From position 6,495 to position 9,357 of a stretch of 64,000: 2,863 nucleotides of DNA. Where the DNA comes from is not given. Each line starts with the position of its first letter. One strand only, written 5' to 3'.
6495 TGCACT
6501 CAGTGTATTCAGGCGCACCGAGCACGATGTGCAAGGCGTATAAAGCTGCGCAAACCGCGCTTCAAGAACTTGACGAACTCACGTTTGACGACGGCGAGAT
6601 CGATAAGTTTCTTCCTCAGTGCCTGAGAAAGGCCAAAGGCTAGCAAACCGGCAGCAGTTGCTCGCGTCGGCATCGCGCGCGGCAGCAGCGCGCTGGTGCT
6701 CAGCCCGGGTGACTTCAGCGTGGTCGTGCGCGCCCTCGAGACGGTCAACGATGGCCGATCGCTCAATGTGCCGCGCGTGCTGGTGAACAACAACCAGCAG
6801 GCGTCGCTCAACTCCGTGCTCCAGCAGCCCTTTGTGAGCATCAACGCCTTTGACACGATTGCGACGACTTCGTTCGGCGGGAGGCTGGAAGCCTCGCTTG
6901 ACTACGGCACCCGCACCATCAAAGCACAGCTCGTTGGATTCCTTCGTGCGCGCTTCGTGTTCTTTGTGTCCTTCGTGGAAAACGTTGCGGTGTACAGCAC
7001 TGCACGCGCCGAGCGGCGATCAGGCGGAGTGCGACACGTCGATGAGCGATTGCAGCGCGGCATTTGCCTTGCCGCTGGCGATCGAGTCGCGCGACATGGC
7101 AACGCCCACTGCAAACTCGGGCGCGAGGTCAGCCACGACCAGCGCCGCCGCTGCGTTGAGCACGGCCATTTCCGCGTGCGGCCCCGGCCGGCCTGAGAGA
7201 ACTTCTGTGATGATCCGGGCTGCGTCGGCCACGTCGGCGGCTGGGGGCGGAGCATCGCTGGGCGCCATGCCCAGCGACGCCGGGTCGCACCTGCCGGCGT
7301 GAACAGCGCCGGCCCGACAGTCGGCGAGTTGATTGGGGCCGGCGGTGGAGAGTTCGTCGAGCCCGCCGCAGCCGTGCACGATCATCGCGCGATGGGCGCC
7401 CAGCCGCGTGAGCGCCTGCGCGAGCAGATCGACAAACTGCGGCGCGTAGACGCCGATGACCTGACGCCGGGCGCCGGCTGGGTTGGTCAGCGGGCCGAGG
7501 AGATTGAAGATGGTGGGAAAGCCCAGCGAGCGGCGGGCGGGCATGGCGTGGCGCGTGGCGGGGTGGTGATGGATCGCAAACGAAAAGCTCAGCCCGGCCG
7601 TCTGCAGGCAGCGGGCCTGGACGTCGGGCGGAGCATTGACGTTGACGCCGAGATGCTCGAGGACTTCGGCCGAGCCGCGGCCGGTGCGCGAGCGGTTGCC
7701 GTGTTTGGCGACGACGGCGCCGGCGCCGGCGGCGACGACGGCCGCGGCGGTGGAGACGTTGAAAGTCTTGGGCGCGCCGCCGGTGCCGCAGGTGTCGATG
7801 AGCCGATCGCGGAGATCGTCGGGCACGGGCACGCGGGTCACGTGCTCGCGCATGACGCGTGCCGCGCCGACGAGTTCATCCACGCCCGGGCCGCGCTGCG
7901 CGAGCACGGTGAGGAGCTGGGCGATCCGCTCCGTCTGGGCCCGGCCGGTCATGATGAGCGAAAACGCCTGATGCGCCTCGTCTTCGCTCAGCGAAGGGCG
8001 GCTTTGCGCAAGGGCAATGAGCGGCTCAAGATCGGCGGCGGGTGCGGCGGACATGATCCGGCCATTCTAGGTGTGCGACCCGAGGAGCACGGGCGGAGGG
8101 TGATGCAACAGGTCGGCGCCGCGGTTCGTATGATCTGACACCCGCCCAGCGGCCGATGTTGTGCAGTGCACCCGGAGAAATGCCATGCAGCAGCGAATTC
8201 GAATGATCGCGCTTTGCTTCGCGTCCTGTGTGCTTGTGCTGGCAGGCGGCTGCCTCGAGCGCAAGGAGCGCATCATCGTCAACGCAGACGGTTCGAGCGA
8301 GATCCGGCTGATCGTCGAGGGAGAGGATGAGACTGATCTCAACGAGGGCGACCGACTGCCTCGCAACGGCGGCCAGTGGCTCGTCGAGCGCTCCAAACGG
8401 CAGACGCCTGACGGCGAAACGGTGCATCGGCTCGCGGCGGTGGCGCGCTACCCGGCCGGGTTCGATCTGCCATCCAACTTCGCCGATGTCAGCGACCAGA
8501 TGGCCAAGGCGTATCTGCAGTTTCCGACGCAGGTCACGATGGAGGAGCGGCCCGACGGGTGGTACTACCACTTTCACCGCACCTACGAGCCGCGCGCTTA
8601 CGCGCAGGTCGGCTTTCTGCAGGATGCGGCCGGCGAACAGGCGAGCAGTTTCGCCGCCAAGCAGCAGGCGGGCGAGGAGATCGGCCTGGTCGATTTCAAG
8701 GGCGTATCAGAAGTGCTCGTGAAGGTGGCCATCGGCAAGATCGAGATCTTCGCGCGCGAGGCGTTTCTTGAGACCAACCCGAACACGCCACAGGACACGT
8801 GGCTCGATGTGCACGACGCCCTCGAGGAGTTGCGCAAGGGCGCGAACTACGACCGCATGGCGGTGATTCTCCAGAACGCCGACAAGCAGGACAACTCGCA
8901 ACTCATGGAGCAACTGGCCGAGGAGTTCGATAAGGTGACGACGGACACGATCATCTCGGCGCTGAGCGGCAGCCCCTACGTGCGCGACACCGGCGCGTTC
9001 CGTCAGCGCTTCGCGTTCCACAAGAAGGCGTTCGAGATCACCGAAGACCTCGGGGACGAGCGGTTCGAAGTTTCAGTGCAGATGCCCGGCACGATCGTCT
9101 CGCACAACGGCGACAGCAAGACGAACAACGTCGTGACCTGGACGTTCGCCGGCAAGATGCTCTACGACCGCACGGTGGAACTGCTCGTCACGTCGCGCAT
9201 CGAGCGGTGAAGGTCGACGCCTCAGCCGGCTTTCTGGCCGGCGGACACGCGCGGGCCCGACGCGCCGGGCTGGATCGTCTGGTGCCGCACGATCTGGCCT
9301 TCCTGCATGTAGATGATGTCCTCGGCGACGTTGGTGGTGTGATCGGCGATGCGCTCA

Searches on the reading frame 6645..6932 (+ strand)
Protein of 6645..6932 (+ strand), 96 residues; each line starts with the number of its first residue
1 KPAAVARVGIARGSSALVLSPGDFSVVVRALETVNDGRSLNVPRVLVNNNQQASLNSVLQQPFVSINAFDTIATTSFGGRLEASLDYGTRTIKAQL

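Call 80: search_dna_similar(query=window:6645-6932:+, collection=plasmids, mode=protein, max_evalue=1, max_rows=15)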
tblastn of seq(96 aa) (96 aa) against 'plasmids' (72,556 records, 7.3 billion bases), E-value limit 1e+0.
Records with a match: 1; places in all: 1; records where one place covers at least 80% of the query: 0.
Best place of each record, by identity: <60% 1.
By first word of the organism name: Aeromonas 1.
By predicted mobility (MOB-suite, as given by PLSDB): non-mobilizable 1.
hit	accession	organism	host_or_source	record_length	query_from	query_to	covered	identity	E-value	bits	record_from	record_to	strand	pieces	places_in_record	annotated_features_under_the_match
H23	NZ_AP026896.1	Aeromonas caviae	Microbe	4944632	13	64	54%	34.6%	8e-1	35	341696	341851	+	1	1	none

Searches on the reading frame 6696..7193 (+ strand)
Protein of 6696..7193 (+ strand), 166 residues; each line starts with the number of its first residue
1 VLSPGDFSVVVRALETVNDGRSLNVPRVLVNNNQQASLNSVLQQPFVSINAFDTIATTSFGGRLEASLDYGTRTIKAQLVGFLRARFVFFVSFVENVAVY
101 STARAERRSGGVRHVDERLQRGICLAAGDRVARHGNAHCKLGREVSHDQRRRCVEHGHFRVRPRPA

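Call 15: search_protein_families(library=pfam, proteins=[window:6696-7193:+], max_evalue=0.01)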
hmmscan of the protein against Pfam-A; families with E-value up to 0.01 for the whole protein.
window:6696-7193:+ (166 aa): 1 family
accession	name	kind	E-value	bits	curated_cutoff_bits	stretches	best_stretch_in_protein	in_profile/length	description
PF00263.26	Secretin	-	0.0075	16.3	27.5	1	13-50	1-38/169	Bacterial type II and III secretion system protein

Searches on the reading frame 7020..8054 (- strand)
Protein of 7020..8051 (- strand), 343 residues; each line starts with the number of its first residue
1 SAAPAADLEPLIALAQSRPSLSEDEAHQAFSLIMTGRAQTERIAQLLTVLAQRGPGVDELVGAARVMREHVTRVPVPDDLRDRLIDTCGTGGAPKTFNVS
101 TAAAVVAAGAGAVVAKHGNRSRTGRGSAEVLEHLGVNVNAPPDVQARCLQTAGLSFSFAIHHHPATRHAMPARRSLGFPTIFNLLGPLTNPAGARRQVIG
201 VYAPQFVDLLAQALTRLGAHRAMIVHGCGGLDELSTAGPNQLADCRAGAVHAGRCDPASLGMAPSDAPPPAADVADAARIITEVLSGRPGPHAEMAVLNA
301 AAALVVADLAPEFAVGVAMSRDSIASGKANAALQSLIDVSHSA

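Call 15: search_protein_families(library=pfam, proteins=[window:7020-8051:-], max_evalue=0.01)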
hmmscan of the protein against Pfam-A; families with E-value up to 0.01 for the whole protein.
window:7020-8051:- (343 aa): 2 families
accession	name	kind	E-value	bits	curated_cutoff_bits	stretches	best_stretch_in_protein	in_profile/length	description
PF00591.27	Glycos_transf_3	-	1.9e-68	231.3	27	1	82-329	2-252/253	Glycosyl transferase family, a/b domain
PF02885.22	Glycos_trans_3N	-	9.6e-14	51.3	26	1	17-70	9-62/63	Glycosyl transferase family, helical bundle domain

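Call 38: find_encoding_contigs(protein=window:7020-8051:-, flank=6000, max_places=10)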
Protein window:7020-8051:- (343 aa): no gene with exactly this product is on record in the collection.

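Call 40: find_encoding_contigs(protein=window:7023-8054:-, flank=6000, max_places=10)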
Protein window:7023-8054:- (344 aa): 6 contigs read that carry it; 5 places shown.
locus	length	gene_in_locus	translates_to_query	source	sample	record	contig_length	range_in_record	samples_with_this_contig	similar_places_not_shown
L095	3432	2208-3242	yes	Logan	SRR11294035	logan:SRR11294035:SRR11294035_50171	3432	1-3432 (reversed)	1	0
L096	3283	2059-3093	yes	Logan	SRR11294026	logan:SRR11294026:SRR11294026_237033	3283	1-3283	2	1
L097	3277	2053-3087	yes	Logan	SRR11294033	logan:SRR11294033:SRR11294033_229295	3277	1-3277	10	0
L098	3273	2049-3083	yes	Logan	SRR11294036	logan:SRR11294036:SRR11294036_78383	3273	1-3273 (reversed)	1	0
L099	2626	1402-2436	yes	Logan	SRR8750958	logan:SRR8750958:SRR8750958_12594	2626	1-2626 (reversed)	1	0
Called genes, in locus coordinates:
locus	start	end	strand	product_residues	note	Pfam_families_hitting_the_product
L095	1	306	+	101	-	?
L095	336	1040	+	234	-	PF01895:PhoU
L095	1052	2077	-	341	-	-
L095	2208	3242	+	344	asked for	PF02885:Glycos_trans_3N, PF00591:Glycos_transf_3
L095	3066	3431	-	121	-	?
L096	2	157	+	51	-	?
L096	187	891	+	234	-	PF01895:PhoU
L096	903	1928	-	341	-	-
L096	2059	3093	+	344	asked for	PF02885:Glycos_trans_3N, PF00591:Glycos_transf_3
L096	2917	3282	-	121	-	?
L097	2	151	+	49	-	?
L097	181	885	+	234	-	PF01895:PhoU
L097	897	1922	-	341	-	-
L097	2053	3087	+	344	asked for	PF02885:Glycos_trans_3N, PF00591:Glycos_transf_3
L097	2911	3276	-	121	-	?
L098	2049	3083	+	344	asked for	PF02885:Glycos_trans_3N, PF00591:Glycos_transf_3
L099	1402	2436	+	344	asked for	PF02885:Glycos_trans_3N, PF00591:Glycos_transf_3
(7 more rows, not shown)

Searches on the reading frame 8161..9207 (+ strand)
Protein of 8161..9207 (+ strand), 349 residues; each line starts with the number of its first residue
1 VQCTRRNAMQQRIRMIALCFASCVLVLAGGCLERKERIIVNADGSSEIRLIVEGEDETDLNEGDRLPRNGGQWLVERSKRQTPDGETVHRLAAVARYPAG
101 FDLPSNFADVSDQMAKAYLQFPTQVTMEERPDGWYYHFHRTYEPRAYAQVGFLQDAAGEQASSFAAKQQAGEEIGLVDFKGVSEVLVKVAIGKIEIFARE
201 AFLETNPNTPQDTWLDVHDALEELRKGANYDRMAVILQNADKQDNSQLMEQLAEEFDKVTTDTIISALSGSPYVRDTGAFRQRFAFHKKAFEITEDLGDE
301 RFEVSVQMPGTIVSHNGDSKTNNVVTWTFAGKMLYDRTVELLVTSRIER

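Call 15: search_protein_families(library=pfam, proteins=[window:8161-9207:+], max_evalue=0.01)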
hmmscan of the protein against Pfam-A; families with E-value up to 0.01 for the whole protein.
window:8161-9207:+ (349 aa): 1 family
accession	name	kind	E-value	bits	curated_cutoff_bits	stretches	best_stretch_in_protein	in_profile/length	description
PF21946.1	LppM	-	6.2e-05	23.7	27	1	301-330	112-140/153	LppM domain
